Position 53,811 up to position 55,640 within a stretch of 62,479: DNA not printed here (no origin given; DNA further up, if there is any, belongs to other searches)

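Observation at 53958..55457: Three-paralog family of secreted beta-helix proteins tied to the polysaccharide locus, two of them behind c-di-GMP riboswitches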

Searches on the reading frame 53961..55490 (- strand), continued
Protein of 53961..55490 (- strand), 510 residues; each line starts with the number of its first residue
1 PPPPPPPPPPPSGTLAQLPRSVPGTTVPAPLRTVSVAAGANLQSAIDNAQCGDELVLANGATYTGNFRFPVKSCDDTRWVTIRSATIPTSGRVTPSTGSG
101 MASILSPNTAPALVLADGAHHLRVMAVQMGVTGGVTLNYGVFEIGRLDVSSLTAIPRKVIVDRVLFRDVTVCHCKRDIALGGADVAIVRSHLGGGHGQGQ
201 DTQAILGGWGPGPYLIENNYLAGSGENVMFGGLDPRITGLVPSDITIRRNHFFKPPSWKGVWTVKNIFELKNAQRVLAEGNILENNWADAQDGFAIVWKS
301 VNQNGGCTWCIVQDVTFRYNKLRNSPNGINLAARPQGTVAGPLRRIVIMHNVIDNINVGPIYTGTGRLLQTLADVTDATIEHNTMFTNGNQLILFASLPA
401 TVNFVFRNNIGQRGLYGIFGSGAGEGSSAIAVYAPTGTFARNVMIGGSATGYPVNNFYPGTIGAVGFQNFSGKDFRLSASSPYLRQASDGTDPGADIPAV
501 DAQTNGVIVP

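Call 43: find_encoding_contigs(protein=P0089, flank=8000, max_places=2)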
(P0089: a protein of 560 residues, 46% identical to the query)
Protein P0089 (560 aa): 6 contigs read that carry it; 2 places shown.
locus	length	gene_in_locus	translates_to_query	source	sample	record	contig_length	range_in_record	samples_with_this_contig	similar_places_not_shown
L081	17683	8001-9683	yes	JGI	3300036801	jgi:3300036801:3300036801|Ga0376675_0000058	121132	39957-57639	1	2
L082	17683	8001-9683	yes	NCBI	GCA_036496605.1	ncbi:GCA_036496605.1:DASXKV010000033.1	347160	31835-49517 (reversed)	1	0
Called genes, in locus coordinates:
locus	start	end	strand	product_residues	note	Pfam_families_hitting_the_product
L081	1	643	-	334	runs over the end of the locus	-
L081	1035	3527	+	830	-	PF02706:Wzz (faint), PF13807:GNVR, PF01656:CbiA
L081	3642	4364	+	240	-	PF10531:SLBB, PF22461:SLBB_2 (weak)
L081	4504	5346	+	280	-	PF02397:Bac_transf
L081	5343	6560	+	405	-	PF13439:Glyco_transf_4, PF13477:Glyco_trans_4_2 (weak), PF13579:Glyco_trans_4_4, PF00534:Glycos_transf_1, PF13692:Glyco_trans_1_4, PF13524:Glyco_trans_1_2 (weak)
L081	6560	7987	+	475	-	PF04932:Wzy_C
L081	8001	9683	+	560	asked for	-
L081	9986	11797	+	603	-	PF02368:Big_2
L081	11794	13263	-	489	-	PF01943:Polysacc_synt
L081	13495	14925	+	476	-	PF13579:Glyco_trans_4_4 (weak), PF13439:Glyco_transf_4, PF00534:Glycos_transf_1, PF13692:Glyco_trans_1_4, PF13524:Glyco_trans_1_2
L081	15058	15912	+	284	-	-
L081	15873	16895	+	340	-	PF01757:Acyl_transf_3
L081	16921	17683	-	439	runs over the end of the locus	PF03721:UDPG_MGDP_dh_N, PF00984:UDPG_MGDP_dh, PF03720:UDPG_MGDP_dh_C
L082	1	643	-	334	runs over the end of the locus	-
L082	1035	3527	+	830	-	PF02706:Wzz (faint), PF13807:GNVR, PF01656:CbiA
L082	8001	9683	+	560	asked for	-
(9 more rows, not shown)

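Call 48: search_protein_families(library=pfam, alignment_id=A4, max_evalue=0.00001)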
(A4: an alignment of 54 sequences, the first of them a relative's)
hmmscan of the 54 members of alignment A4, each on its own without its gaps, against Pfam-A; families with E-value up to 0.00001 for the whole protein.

A. member 1, L003:1661-2530:+ (289 aa): 1 family
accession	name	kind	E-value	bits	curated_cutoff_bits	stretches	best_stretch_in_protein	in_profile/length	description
PF01522.26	Polysacc_deac_1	-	1.1e-19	71.1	23.1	1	82-204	7-112/124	Polysaccharide deacetylase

B. families by the number of members that match (of 54 scanned): 67 families (the first 25 are shown)
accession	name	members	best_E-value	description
PF01522.26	Polysacc_deac_1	5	7.6e-24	Polysaccharide deacetylase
PF13229.12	Beta_helix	4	4.9e-09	Right handed beta helix region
PF03721.20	UDPG_MGDP_dh_N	3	1.8e-58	UDP-glucose/GDP-mannose dehydrogenase family, NAD binding domain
PF00984.24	UDPG_MGDP_dh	3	3.7e-31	UDP-glucose/GDP-mannose dehydrogenase family, central domain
PF13692.12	Glyco_trans_1_4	3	2.1e-30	Glycosyl transferases group 1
PF03720.21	UDPG_MGDP_dh_C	3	4.9e-16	UDP-glucose/GDP-mannose dehydrogenase family, UDP binding domain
PF00733.27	Asn_synthase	2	1.1e-108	Asparagine synthase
PF07940.18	Hepar_II_III_C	2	3.2e-48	Heparinase II/III-like, C-terminal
PF13537.11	GATase_7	2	2.9e-46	Glutamine amidotransferase domain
PF16889.11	Hepar_II_III_N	2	3.3e-43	Heparinase II/III N-terminus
PF13522.11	GATase_6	2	4.9e-40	Glutamine amidotransferase domain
PF13191.12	AAA_16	2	7.4e-24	AAA ATPase domain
PF13676.11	TIR_2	2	2.2e-14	TIR domain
PF08242.18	Methyltransf_12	2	2.5e-12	Methyltransferase domain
PF13579.12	Glyco_trans_4_4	2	8e-12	Glycosyl transferase 4-like domain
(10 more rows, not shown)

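Call 49: search_protein_families(library=pfam, alignment_id=A5, max_evalue=0.00001)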
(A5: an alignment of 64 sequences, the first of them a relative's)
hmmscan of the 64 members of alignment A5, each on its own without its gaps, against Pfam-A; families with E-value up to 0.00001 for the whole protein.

A. member 1, L003:5657-6517:+ (286 aa): 0 families

B. families by the number of members that match (of 64 scanned): 74 families (the first 25 are shown)
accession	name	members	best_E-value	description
PF13579.12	Glyco_trans_4_4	6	5e-17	Glycosyl transferase 4-like domain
PF00534.26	Glycos_transf_1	5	3e-37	Glycosyl transferases group 1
PF13692.12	Glyco_trans_1_4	5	7e-36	Glycosyl transferases group 1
PF13439.12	Glyco_transf_4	5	8.1e-19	Glycosyltransferase Family 4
PF00535.33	Glycos_transf_2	4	2.4e-30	Glycosyl transferase family 2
PF13641.12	Glyco_tranf_2_3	4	3.8e-16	Glycosyltransferase like family 2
PF13440.11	Polysacc_synt_3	3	4.8e-54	Polysaccharide biosynthesis protein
PF00930.27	DPPIV_N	3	1.8e-34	Dipeptidyl peptidase IV (DPP IV) N-terminal region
PF00296.26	Bac_luciferase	3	1e-28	Luciferase-like monooxygenase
PF01943.22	Polysacc_synt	3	7.1e-23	Polysaccharide biosynthesis protein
PF20256.3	MoCoBD_2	2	5.8e-74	Molybdopterin cofactor-binding domain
PF02738.23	MoCoBD_1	2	8.3e-65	Molybdopterin cofactor-binding domain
PF00069.31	Pkinase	2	2.2e-50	Protein kinase domain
PF07676.18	PD40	2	5.5e-38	WD40-like Beta Propeller Repeat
PF07714.23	PK_Tyr_Ser-Thr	2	1.7e-34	Protein tyrosine and serine/threonine kinase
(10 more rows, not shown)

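Call 51: search_protein_families(library=pfam, proteins=[L008:5322-7127:+, L003:2861-4000:+, L004:2564-4000:+, L007:2807-4000:+, L012:2108-2959:+, L049:2264-4000:+, L060:1646-4000:+, L070:2225-4000:+, L018:5420-6952:+, L047:5510-7261:+], max_evalue=0.001)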
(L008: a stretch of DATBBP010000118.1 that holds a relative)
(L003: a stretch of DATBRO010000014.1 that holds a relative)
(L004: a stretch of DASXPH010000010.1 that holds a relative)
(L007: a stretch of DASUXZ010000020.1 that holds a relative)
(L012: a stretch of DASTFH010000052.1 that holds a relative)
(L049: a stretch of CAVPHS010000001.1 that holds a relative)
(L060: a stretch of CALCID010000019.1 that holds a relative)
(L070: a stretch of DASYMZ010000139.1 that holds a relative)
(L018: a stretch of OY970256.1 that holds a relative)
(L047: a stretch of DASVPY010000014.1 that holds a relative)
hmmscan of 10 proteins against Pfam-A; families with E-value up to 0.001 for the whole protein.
L008:5322-7127:+ (601 aa): 1 family
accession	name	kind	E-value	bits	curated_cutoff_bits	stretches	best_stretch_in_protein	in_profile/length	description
PF02368.24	Big_2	-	5.5e-09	36.3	22.8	1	33-108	1-73/79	Bacterial Ig-like domain (group 2)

L003:2861-4000:+ (380 aa): 4 families
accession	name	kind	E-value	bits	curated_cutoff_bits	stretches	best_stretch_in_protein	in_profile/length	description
PF02368.24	Big_2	-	3.6e-44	149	22.8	4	290-371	1-79/79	Bacterial Ig-like domain (group 2)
PF02369.22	Big_1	-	2.6e-11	43.9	34.9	1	305-376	15-83/93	Bacterial Ig-like domain (group 1)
PF22359.2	Big-like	-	3.6e-10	40.4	27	1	154-200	2-48/48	Bacterial Ig-like domain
PF09134.16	Invasin_D3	-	2.6e-06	28.3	33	0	207-285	6-95/98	Invasin, domain 3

L004:2564-4000:+ (479 aa): 4 families
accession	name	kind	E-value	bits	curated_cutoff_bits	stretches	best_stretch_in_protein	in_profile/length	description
PF02368.24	Big_2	-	1.9e-56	188.4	22.8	5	304-383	2-78/79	Bacterial Ig-like domain (group 2)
PF02369.22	Big_1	-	1.2e-19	70.6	34.9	4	133-201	4-82/93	Bacterial Ig-like domain (group 1)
PF09134.16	Invasin_D3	-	9e-09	36.2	33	0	393-473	5-81/98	Invasin, domain 3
PF22359.2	Big-like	-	1.7e-06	28.6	27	0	253-297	2-46/48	Bacterial Ig-like domain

L007:2807-4000:+ (398 aa): 0 families

L012:2108-2959:+ (284 aa): 0 families

L049:2264-4000:+ (579 aa): 3 families
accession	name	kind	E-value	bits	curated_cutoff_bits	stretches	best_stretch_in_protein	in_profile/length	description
PF02368.24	Big_2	-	3.4e-70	232.4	22.8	5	301-380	1-77/79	Bacterial Ig-like domain (group 2)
PF02369.22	Big_1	-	3.9e-09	36.9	34.9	1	147-214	16-80/93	Bacterial Ig-like domain (group 1)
PF09134.16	Invasin_D3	-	3.7e-05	24.6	33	0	136-212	8-80/98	Invasin, domain 3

L060:1646-4000:+ (785 aa): 9 families
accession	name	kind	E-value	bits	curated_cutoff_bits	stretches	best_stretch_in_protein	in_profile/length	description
PF02369.22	Big_1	-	4e-40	136.2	34.9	4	387-451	21-86/93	Bacterial Ig-like domain (group 1)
PF02368.24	Big_2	-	1.4e-27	95.9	22.8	4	640-717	2-76/79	Bacterial Ig-like domain (group 2)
PF22359.2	Big-like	-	3.5e-21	75.6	27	3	502-533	2-33/48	Bacterial Ig-like domain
PF17789.7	MG4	-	5.7e-09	36.5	24.7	0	180-230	14-61/95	Macroglobulin domain MG4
PF13620.12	CarboxypepD_reg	-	3.5e-07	30.9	32.3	0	184-251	2-63/82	Carboxypeptidase regulatory-like domain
PF24107.1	DUF7382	-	2.8e-06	27.5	27.4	0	384-431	19-65/65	Domain of unknown function (DUF7382)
PF24025.1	Ig_DR_A0283-like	-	1.3e-05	25.9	27.1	0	286-329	9-49/102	DR_A0283-like, Ig-like domain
PF01835.25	MG2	-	0.00032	21.4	32.8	0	566-605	14-53/96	MG2 domain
PF13115.11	YtkA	-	0.00065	20.7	25.9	0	181-208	21-47/85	YtkA-like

L070:2225-4000:+ (592 aa): 4 families
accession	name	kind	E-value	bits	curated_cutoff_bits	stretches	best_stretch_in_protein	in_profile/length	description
PF02368.24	Big_2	-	3e-46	155.7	22.8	6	213-284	2-70/79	Bacterial Ig-like domain (group 2)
PF02369.22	Big_1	-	2.2e-08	34.5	34.9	0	322-388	18-81/93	Bacterial Ig-like domain (group 1)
PF22359.2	Big-like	-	5.7e-07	30.1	27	1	249-293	2-46/48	Bacterial Ig-like domain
PF21461.3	HL_N-beta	-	5.9e-06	26.4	27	0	344-375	16-46/57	Hyaluronate lyase, N-terminal beta-sheet domain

L018:5420-6952:+ (510 aa): 0 families

L047:5510-7261:+ (583 aa): 0 families

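Call 61: fold_search(model_id=the predicted structure, library=viral)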
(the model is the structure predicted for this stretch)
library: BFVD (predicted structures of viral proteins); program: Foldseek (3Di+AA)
matches with E <= 10: 812; with E <= 0.001: 68
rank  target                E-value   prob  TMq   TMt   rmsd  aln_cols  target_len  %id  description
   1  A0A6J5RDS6            6.0e-09  1.00  0.44  0.34   9.1       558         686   11  Right handed beta helix region [uncultured Caudovirales phage]
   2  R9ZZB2                9.4e-09  1.00  0.49  0.29   9.1       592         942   11  Structural protein [Cellulophaga phage phi17:2]
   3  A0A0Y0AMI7            3.9e-06  1.00  0.41  0.36   9.0       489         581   11  Uncharacterized protein [Bacillus phage Eldridge]
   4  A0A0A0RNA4            6.7e-06  1.00  0.40  0.30  11.3       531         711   12  Uncharacterized protein [Bacillus phage Moonbeam]
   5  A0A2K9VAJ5            7.7e-06  1.00  0.54  0.49   8.8       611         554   12  Uncharacterized protein [Klebsiella phage vB_KpnM_KpS110]
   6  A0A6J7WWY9            1.4e-05  1.00  0.47  0.39   7.1       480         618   13  Pectate lyase superfamily protein [uncultured Caudovirales phage]
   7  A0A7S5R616            2.3e-05  1.00  0.44  0.30   9.4       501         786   14  (no name in the UniProt tables at hand)
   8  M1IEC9                5.6e-05  1.00  0.40  0.37  13.3       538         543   11  Putative tailspike, beta-helical glycoside [Bacillus phage Finn]
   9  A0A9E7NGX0            5.6e-05  1.00  0.37  0.29  11.2       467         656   14  (no name in the UniProt tables at hand)
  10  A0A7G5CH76            5.6e-05  1.00  0.40  0.30  12.6       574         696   10  (no name in the UniProt tables at hand)
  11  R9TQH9                7.0e-05  1.00  0.49  0.51   9.6       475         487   12  (no name in the UniProt tables at hand)
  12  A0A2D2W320            7.7e-05  1.00  0.41  0.24   9.1       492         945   12  Tail fiber protein [Escherichia phage St11Ph5]
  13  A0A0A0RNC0            7.7e-05  1.00  0.37  0.25   9.6       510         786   10  Tail spike protein [Bacillus phage Moonbeam]
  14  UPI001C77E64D         1.0e-04  1.00  0.38  0.35  13.9       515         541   11  (no name look-up for this kind of identifier)
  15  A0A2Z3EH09            1.1e-04  1.00  0.47  0.29  10.1       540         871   13  (no name in the UniProt tables at hand)
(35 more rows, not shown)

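Call 65: search_protein_representatives(alignment_id=A2)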
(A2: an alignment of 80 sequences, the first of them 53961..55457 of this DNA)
Query: 80 sequences, 553 profile positions. Proteins with E-value up to 0.001 (for the whole library): 11325; up to 1e-10: 9217; up to 1e-30: 5534. The best 150 are listed.
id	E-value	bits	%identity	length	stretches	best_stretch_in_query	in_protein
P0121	0.0e+00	1030.1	-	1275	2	52-512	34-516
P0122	1.2e-292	987.8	-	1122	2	42-551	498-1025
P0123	1.5e-268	908.3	-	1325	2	49-551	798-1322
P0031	1.5e-253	858.7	-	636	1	13-552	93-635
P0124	6.9e-246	833.4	-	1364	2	70-548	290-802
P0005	1.4e-244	829.1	-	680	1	13-551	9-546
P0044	9.4e-241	816.5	-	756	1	34-551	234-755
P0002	8.8e-236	800.1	-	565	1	16-551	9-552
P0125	6.4e-229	777.4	-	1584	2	43-503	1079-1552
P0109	9.9e-226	766.9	-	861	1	18-551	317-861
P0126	2.5e-218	742.5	-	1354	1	50-551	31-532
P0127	1.5e-216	736.6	-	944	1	40-540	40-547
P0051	2.9e-216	735.7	-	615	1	38-551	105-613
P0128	1.7e-215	733.1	-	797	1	45-548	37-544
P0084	3.2e-215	732.2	-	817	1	41-552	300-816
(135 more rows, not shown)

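Call 73: search_solved_structures(query=A2, max_evalue=1, show_alignments=1)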
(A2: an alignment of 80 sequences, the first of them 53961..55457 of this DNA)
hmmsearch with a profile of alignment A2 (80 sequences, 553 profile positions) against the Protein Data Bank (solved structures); distinct sequences matched with E-value up to 1: 9.
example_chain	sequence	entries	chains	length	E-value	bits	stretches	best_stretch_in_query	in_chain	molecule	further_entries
6kfn_A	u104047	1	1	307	9.1e-07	30.9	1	71-123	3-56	alginate lyase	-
7dmk_A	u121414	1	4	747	0.00019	23.2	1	67-107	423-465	BcAlyPL6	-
7o77_A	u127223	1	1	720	0.0039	18.9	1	69-104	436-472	Poly(Beta-D-mannuronate) lyase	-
7o7t_A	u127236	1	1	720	0.0042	18.8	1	69-104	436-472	Poly(Beta-D-mannuronate) lyase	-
5b55_A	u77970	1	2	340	0.61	11.7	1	71-121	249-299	Cysteine synthase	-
5b53_A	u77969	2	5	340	0.62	11.6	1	71-121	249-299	Cysteine synthase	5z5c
5gkd_A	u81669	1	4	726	0.7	11.5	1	67-107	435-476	AlyGC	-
5gkq_A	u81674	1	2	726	0.7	11.5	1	67-107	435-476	AlyGC mutant - R241A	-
8pvs_A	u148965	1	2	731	0.86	11.2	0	319-404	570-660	Alpha-1,3-galactosidase B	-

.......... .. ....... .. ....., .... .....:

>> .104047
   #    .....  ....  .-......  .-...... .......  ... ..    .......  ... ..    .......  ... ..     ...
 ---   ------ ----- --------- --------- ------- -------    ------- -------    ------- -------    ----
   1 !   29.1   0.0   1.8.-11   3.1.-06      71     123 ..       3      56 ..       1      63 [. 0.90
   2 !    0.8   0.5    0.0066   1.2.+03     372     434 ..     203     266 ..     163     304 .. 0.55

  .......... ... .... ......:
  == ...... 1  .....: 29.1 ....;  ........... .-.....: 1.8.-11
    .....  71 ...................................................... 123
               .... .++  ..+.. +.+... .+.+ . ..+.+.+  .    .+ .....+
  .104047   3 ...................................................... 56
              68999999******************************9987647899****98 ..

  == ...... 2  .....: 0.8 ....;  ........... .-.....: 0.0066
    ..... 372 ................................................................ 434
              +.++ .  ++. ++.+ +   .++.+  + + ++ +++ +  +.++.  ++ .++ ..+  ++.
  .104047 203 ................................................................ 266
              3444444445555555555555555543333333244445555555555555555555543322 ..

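Call 84: search_protein_families(library=pfam, alignment_id=A8, max_evalue=0.00001)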
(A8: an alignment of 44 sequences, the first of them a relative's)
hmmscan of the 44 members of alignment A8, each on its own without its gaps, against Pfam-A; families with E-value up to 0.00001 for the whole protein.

A. member 1, P0121 (1275 aa): 0 families

B. families by the number of members that match (of 44 scanned): 32 families (the first 25 are shown)
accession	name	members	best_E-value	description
PF02368.24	Big_2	13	7.3e-92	Bacterial Ig-like domain (group 2)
PF22359.2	Big-like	10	2.8e-25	Bacterial Ig-like domain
PF17957.7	Big_7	9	1.3e-95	Bacterial Ig domain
PF02369.22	Big_1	9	2.1e-28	Bacterial Ig-like domain (group 1)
PF16656.11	Pur_ac_phosph_N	6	6.3e-16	Purple acid Phosphatase, N-terminal domain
PF03422.21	CBM_6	5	3.7e-39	Carbohydrate binding module (family 6)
PF18099.7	CBM_35_2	4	2.7e-21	Carbohydrate binding module (family 35)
PF19077.6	Big_13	4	4.7e-18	Bacterial Ig-like domain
PF13004.13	BACON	3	1.2e-45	Putative binding domain, N-terminal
PF00041.27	fn3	3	8.6e-15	Fibronectin type III domain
PF16990.11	CBM_35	3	5.1e-11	Carbohydrate binding module (family 35)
PF19190.6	BACON_2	2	2.3e-26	Viral BACON domain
PF06832.18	BiPBP_C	2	2.8e-24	Penicillin-Binding Protein C-terminus Family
PF01833.30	TIG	2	1.2e-11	IPT/TIG domain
PF13229.12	Beta_helix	2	1.1e-08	Right handed beta helix region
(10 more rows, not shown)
